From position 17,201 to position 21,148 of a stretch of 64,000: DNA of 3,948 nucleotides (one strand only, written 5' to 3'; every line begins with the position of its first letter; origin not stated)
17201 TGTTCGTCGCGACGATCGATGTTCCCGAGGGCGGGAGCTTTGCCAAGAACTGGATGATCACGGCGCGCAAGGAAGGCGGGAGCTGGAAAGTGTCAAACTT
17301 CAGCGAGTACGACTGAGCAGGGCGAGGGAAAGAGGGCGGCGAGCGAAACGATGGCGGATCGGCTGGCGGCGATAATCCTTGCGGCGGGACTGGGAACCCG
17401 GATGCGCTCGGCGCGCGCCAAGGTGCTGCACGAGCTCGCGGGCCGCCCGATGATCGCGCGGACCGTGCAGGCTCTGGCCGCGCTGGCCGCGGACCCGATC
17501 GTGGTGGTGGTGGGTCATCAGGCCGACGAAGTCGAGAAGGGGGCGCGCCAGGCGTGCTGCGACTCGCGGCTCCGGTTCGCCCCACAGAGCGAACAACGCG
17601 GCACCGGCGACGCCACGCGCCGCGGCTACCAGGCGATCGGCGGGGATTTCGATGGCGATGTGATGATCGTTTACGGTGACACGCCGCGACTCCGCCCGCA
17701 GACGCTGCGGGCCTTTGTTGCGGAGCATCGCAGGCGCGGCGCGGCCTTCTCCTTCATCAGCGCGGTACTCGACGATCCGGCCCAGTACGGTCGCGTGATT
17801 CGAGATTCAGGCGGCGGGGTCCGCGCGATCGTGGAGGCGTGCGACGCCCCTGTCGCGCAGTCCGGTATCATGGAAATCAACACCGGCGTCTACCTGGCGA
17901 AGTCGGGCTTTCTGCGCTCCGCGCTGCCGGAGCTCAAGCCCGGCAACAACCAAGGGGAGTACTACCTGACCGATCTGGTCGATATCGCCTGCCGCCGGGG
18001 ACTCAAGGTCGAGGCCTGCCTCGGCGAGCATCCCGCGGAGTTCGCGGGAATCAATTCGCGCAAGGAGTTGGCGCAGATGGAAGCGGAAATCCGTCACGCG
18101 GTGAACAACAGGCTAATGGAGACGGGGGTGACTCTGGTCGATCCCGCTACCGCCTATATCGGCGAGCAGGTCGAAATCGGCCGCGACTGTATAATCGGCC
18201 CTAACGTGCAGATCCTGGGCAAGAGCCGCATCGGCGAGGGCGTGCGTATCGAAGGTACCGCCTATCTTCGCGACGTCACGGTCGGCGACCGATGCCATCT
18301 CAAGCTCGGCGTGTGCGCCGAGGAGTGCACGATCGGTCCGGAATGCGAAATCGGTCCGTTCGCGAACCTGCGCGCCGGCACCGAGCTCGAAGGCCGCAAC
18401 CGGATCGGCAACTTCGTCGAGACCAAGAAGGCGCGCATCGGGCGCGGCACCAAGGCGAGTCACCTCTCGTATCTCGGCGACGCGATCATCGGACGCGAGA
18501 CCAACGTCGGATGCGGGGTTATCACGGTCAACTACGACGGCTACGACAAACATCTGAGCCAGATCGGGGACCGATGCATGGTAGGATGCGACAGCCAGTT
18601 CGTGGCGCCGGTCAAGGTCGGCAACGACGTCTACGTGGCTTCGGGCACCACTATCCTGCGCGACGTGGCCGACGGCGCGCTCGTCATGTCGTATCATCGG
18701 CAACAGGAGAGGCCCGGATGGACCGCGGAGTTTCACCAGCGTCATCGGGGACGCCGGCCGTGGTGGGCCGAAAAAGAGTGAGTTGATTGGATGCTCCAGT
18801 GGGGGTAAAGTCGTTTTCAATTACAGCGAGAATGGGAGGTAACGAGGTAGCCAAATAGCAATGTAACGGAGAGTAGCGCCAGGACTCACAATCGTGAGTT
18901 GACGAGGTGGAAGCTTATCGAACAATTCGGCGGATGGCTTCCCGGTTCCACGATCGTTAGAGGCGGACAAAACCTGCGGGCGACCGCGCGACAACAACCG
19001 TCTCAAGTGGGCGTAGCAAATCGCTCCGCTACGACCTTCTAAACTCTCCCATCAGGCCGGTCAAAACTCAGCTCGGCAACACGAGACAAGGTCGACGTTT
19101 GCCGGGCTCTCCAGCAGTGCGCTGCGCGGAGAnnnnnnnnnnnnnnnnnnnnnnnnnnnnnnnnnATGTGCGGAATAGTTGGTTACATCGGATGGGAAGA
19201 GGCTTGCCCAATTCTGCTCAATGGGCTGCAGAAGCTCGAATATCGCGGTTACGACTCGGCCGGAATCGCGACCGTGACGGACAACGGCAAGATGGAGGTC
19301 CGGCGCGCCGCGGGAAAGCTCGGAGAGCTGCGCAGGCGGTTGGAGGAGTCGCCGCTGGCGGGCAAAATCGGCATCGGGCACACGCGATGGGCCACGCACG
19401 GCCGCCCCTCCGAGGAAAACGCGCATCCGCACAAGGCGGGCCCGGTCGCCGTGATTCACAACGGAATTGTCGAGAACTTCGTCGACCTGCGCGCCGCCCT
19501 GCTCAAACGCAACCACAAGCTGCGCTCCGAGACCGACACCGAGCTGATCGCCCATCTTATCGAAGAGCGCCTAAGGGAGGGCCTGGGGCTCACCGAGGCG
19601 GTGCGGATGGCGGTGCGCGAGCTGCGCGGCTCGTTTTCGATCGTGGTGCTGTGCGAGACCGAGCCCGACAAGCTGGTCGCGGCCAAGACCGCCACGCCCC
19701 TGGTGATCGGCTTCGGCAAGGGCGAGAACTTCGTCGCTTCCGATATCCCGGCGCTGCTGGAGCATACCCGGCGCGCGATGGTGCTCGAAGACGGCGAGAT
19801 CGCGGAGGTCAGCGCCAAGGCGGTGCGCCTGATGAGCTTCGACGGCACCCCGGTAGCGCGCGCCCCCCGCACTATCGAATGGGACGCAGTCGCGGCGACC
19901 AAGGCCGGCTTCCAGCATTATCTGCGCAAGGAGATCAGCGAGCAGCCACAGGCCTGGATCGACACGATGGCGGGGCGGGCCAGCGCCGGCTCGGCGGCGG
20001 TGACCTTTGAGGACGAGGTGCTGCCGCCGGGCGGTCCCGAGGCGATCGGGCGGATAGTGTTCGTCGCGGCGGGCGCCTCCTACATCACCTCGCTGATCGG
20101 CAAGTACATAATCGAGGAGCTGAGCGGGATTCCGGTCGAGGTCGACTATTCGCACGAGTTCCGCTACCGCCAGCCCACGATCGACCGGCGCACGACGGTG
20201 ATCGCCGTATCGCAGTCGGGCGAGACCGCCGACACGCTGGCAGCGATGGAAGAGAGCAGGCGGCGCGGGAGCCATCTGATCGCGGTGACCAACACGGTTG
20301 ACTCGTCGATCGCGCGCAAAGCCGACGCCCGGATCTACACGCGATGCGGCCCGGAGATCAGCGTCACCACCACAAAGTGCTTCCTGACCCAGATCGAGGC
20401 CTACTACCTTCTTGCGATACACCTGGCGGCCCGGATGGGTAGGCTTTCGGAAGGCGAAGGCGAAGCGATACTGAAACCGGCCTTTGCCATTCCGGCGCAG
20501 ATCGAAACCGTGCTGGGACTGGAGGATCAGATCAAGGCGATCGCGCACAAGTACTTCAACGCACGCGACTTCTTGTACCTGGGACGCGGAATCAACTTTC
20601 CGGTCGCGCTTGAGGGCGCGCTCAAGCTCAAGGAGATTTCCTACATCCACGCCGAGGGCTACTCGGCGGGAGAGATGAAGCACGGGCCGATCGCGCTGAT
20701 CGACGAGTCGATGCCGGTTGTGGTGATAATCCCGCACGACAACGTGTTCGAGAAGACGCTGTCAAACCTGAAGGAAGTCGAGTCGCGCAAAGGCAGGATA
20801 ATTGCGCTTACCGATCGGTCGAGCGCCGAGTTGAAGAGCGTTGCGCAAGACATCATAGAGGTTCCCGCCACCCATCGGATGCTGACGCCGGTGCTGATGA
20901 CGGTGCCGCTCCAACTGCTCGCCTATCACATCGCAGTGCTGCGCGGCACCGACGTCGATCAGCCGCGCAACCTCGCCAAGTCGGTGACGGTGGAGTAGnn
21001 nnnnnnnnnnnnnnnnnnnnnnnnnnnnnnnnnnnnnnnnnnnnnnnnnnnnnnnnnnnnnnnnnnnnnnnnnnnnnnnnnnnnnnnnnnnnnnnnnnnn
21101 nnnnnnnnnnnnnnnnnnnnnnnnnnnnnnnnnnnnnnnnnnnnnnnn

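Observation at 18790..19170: glmS ribozyme inside a glmU-glmS operon in a high-GC, Gram-negative-type genome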

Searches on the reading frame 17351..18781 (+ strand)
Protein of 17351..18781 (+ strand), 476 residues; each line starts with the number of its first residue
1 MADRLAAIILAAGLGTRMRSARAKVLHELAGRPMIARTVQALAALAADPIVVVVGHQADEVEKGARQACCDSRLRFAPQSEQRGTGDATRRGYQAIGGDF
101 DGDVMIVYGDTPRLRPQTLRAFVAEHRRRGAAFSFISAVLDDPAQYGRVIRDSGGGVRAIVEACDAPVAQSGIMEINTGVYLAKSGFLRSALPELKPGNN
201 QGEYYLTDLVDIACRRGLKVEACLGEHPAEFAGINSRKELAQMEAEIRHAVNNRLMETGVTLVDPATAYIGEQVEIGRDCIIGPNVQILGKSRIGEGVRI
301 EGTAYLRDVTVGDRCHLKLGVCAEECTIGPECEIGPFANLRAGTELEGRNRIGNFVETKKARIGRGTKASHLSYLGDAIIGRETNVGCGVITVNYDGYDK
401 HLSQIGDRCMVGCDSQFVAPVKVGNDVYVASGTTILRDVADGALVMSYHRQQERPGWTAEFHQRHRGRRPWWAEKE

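Call 7: search_protein_families(library=ncbifam, proteins=[window:17351-18781:+])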
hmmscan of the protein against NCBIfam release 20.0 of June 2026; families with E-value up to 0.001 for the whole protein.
window:17351-18781:+ (476 aa): 47 families (the best 25 are shown)
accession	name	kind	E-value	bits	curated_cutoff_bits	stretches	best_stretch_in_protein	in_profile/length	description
NF010935.0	PRK14355.1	equivalog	6.7e-152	506.3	718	1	3-459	2-454/459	bifunctional UDP-N-acetylglucosamine diphosphorylase/glucosamine-1-phosphate N-acetyltransferase GlmU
TIGR01173.1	glmU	equivalog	2.1e-149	498.2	366.85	1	6-461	2-450/452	bifunctional UDP-N-acetylglucosamine diphosphorylase/glucosamine-1-phosphate N-acetyltransferase GlmU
NF010932.0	PRK14352.1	equivalog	4.2e-147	490.7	611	1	4-460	6-459/488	bifunctional UDP-N-acetylglucosamine diphosphorylase/glucosamine-1-phosphate N-acetyltransferase GlmU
NF010934.1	PRK14354.1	equivalog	9.9e-143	475.9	450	1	7-458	2-446/447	bifunctional UDP-N-acetylglucosamine diphosphorylase/glucosamine-1-phosphate N-acetyltransferase GlmU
NF010933.0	PRK14353.1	equivalog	4.3e-131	437.6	505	1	4-467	5-445/453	bifunctional UDP-N-acetylglucosamine diphosphorylase/glucosamine-1-phosphate N-acetyltransferase GlmU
NF010940.0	PRK14360.1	equivalog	4.1e-126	421.2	602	1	5-460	2-448/452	bifunctional UDP-N-acetylglucosamine diphosphorylase/glucosamine-1-phosphate N-acetyltransferase GlmU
NF010936.0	PRK14356.1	equivalog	1.5e-122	409.8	666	1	3-453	4-449/456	bifunctional UDP-N-acetylglucosamine diphosphorylase/glucosamine-1-phosphate N-acetyltransferase GlmU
NF010937.0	PRK14357.1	equivalog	3.7e-121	405.1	658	1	7-460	3-441/448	bifunctional UDP-N-acetylglucosamine diphosphorylase/glucosamine-1-phosphate N-acetyltransferase GlmU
NF010938.0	PRK14358.1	equivalog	8.7e-121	403.8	500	1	5-463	8-460/481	bifunctional N-acetylglucosamine-1-phosphate uridyltransferase/glucosamine-1-phosphate acetyltransferase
NF006986.0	PRK09451.1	equivalog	2.5e-120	402.4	725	1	4-459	5-451/456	bifunctional UDP-N-acetylglucosamine diphosphorylase/glucosamine-1-phosphate N-acetyltransferase GlmU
NF010939.0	PRK14359.1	equivalog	2.2e-101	339.5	592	1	6-461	4-426/430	bifunctional UDP-N-acetylglucosamine diphosphorylase/glucosamine-1-phosphate N-acetyltransferase GlmU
TIGR03992.1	Arch_glmU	subfamily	3.2e-52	177.7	292.1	2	6-310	2-285/393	bifunctional sugar-1-phosphate nucleotidylyltransferase/acetyltransferase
NF041173.1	Sug_nt_acttase_Thmprot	equivalog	2.3e-35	122.3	600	2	6-306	2-299/405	bifunctional sugar-1-phosphate nucleotidylyltransferase/acetyltransferase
NF041313.1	UDPGP_AglF_Halo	equivalog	5.8e-21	75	400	1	6-223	2-212/234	UTP--glucose-1-phosphate uridylyltransferase AglF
TIGR01208.1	rmlA_long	equivalog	3.4e-20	72.2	320.25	1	7-334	2-331/353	glucose-1-phosphate thymidylyltransferase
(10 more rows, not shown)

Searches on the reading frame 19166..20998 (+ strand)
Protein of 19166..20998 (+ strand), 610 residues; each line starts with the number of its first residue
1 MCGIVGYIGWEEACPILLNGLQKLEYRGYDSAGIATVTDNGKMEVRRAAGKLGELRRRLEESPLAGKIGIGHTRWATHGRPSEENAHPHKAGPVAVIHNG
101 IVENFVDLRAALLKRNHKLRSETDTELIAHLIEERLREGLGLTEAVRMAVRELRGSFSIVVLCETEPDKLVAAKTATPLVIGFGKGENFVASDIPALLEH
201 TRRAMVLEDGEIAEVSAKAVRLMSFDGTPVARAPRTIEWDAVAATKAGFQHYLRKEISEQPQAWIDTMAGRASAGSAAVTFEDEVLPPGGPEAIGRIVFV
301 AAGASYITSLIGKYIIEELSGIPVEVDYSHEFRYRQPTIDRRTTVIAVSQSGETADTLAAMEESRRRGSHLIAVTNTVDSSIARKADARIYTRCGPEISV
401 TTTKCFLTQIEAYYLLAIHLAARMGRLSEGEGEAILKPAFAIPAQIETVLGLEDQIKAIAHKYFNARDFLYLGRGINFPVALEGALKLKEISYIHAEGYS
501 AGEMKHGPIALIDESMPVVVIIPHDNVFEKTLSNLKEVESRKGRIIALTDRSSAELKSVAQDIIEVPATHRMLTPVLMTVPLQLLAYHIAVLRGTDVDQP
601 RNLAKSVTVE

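Call 7: search_protein_families(library=ncbifam, proteins=[window:19166-20998:+])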
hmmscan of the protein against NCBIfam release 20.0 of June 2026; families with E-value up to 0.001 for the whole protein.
window:19166-20998:+ (610 aa): 26 families (the best 25 are shown)
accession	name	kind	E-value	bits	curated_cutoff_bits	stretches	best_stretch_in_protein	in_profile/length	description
NF001484.0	PRK00331.1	subfamily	2.8e-242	805.5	381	1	1-610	1-601/601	isomerizing glutamine--fructose-6-phosphate transaminase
TIGR01135.1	glmS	equivalog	2.7e-237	789.1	418.05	1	2-610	1-607/607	glutamine--fructose-6-phosphate transaminase (isomerizing)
NF046059.1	NagB_SO3506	equivalog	7.8e-36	124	430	1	297-605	41-325/330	glucosamine-6-phosphate deaminase NagB-II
NF041128.1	glucosaP_deam_GlmD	equivalog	7.2e-32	110.9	580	1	295-607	32-321/323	glucosamine-6-phosphate deaminase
TIGR01134.1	purF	equivalog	1.8e-27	96.8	350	1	2-216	1-218/432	amidophosphoribosyltransferase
NF008481.0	PRK11382.1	equivalog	5.8e-16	58.6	430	1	293-601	43-332/340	fructoselysine 6-phosphate deglycase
NF040776.2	AlsR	equivalog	4e-12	45.7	400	1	342-392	177-227/279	transcriptional repressor AlsR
NF008458.0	PRK11337.1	equivalog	1.5e-10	40.5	378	1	343-391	190-238/293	MurR/RpiR family transcriptional regulator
TIGR01536.1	asn_synth_AEB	equivalog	4.4e-10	39.2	267.1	1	21-209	24-178/517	asparagine synthase (glutamine-hydrolyzing)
TIGR02815.1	agaS_fam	subfamily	7.8e-10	38.3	529.2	1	253-601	5-355/372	putative sugar isomerase, AgaS family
TIGR02128.1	G6PI_arch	equivalog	9.3e-10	37.9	213.9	1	294-376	21-101/308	bifunctional phosphoglucose/phosphomannose isomerase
NF006426.0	PRK08674.1-6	subfamily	2.6e-08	33.1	295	1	292-377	44-126/354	bifunctional phosphoglucose/phosphomannose isomerase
NF003915.0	PRK05441.1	subfamily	3.1e-08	33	168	1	338-399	128-189/300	N-acetylmuramic acid 6-phosphate etherase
NF006949.0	PRK09431.1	equivalog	3.6e-08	32.4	499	1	69-214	45-182/554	asparagine synthase B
NF006425.0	PRK08674.1-5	equivalog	4.5e-08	32.4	471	1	293-376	48-129/358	bifunctional phosphoglucose/phosphomannose isomerase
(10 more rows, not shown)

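Call 10: find_encoding_contigs(protein=window:19166-20998:+, flank=3000, max_places=6)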
Protein window:19166-20998:+ (610 aa): 2 contigs read that carry it; 1 place shown.
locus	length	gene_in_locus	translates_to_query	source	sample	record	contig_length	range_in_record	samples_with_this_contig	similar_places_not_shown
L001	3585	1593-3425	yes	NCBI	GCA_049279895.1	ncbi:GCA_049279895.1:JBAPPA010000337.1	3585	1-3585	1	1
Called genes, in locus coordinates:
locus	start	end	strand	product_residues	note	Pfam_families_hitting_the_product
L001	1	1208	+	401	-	PF00483:NTP_transferase (weak), PF25084:LbH_EIF2B, PF25087:GMPPB_C, PF00132:Hexapep (weak)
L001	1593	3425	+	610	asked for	PF13522:GATase_6, PF13537:GATase_7, PF01380:SIS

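Call 12: find_related_loci(query=window:19166-20998:+, collection=genome_contigs, flank=3500)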
Query window:19166-20998:+ (610 aa) in genome_contigs; peptide patterns used: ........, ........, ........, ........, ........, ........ (x = any residue, [..] = any of these).
184 stretches matched a pattern; 131 encode a relative of the query (tblastn E <= 1e-3); the best 80 are kept; 80 distinct loci.
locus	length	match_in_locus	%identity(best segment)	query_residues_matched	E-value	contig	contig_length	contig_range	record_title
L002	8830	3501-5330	81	1-610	0e+0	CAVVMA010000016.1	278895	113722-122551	MAG: uncultured delta proteobacterium isolate MFD09222.bin.2.46 genome assembly, contig: contig_85949, whole genome shot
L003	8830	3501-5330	83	1-610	0e+0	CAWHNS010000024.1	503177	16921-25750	MAG: uncultured delta proteobacterium isolate MFD09222.bin.2.29 genome assembly, contig: contig_97074, whole genome shot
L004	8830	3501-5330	78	1-610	0e+0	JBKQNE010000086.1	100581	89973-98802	MAG: Candidatus Binataceae bacterium isolate LASAr3G3H3I__bin_44 LASAr3G3H3I_000000110783, whole genome shotgun sequence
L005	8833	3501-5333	79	1-610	0e+0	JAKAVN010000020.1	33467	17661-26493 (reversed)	MAG: Deltaproteobacteria bacterium isolate YP4.bin102 NODE_1783_length_33467_cov_1.989592, whole genome shotgun sequence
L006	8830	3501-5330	78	1-610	0e+0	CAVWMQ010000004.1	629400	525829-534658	MAG: uncultured delta proteobacterium isolate MFD01248.bin.1.68 genome assembly, contig: contig_18190, whole genome shot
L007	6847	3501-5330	79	1-610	0e+0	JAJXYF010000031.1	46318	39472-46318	MAG: Deltaproteobacteria bacterium isolate BP6.bin67 NODE_1058_length_46318_cov_4.828192, whole genome shotgun sequence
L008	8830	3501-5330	78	1-610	0e+0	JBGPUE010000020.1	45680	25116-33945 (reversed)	MAG: Candidatus Binataceae bacterium isolate OBJ1_062018_110_50 k141_831931_length_45680_cov_37.0522, whole genome shotg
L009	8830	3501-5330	79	1-610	0e+0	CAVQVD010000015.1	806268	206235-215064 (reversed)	MAG: uncultured delta proteobacterium isolate MFD10064.bin.1.75 genome assembly, contig: contig_3783, whole genome shotg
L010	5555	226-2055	78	1-610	0e+0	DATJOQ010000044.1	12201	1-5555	MAG TPA_asm: Candidatus Binataceae bacterium isolate SMAG_U14891 k141_4140573, whole genome shotgun sequence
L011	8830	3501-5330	78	1-610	0e+0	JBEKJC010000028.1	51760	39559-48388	MAG: Candidatus Binataceae bacterium isolate SPRUCE 314 SPRUCE_314_28, whole genome shotgun sequence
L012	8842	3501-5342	77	1-610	0e+0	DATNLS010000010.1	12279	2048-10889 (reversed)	MAG TPA_asm: Candidatus Acidiferrales bacterium isolate SMAG_U11458 k141_661880, whole genome shotgun sequence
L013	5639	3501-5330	78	1-610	0e+0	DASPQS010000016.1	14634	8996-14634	MAG TPA_asm: Candidatus Binataceae bacterium isolate SMAG_U12205 k141_2284222, whole genome shotgun sequence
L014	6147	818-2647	77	1-610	0e+0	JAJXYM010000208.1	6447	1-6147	MAG: Deltaproteobacteria bacterium isolate BP6.bin86 NODE_25243_length_6447_cov_1.892722, whole genome shotgun sequence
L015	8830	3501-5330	79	1-610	0e+0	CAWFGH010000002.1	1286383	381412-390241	MAG: uncultured delta proteobacterium isolate MFD00731.bin.2.203 genome assembly, contig: contig_11809, whole genome sho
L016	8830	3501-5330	77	1-610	0e+0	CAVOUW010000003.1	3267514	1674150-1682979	MAG: uncultured delta proteobacterium isolate MFD10064.bin.1.24 genome assembly, contig: contig_9770, whole genome shotg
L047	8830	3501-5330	74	1-610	0e+0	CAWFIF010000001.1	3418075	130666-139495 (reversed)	MAG: uncultured delta proteobacterium isolate MFD02248.bin.1.46 genome assembly, contig: contig_107, whole genome shotgu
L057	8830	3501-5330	73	1-610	0e+0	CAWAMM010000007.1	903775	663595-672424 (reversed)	MAG: uncultured delta proteobacterium isolate MFD01716.bin.1.24 genome assembly, contig: contig_70799, whole genome shot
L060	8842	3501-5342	74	1-610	0e+0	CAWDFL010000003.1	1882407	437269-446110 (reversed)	MAG: uncultured delta proteobacterium isolate MFD06092.bin.1.174 genome assembly, contig: contig_17319, whole genome sho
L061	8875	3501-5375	72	1-610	0e+0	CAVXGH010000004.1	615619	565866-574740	MAG: uncultured delta proteobacterium isolate MFD05512.bin.1.184 genome assembly, contig: contig_18880, whole genome sho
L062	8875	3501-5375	71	1-610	0e+0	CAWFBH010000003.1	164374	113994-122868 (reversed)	MAG: uncultured delta proteobacterium isolate MFD02248.bin.2.83 genome assembly, contig: contig_24042, whole genome shot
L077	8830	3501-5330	76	1-610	0e+0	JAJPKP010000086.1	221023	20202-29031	MAG: Proteobacteria bacterium isolate Centralia_MAG_89 k107_27526816, whole genome shotgun sequence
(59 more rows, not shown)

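Call 70: search_protein_families(library=pfam, proteins=[L060:933-1832:+, L004:2162-2773:-], max_evalue=0.00001)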
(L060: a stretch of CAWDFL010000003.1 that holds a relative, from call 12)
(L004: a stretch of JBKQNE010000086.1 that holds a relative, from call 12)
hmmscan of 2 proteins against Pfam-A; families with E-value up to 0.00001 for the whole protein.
L060:933-1832:+ (299 aa): 2 families
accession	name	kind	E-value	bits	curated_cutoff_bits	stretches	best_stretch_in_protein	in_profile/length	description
PF13354.11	Beta-lactamase2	-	8.9e-44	149.8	22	1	56-274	3-213/214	Beta-lactamase enzyme family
PF00144.29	Beta-lactamase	-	4.7e-27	95.5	27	1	45-250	4-287/329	Beta-lactamase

L004:2162-2773:- (203 aa): 6 families
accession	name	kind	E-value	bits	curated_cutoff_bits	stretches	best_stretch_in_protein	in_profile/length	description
PF00043.30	GST_C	-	8e-13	48.9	20.7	1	105-190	5-93/93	Glutathione S-transferase, C-terminal domain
PF13409.12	GST_N_2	-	2.6e-12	47.6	25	1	11-77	4-70/70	Glutathione S-transferase, N-terminal domain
PF02798.26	GST_N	-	2.4e-10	41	20.9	1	2-75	3-75/76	Glutathione S-transferase, N-terminal domain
PF14497.11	GST_C_3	-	4.3e-10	40.2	21.6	1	107-197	4-102/104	Glutathione S-transferase, C-terminal domain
PF13410.11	GST_C_2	-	5.2e-09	36.5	24.9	1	126-185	7-69/69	Glutathione S-transferase, C-terminal domain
PF13417.12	GST_N_3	-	1e-08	35.8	22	1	16-80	14-73/75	Glutathione S-transferase, N-terminal domain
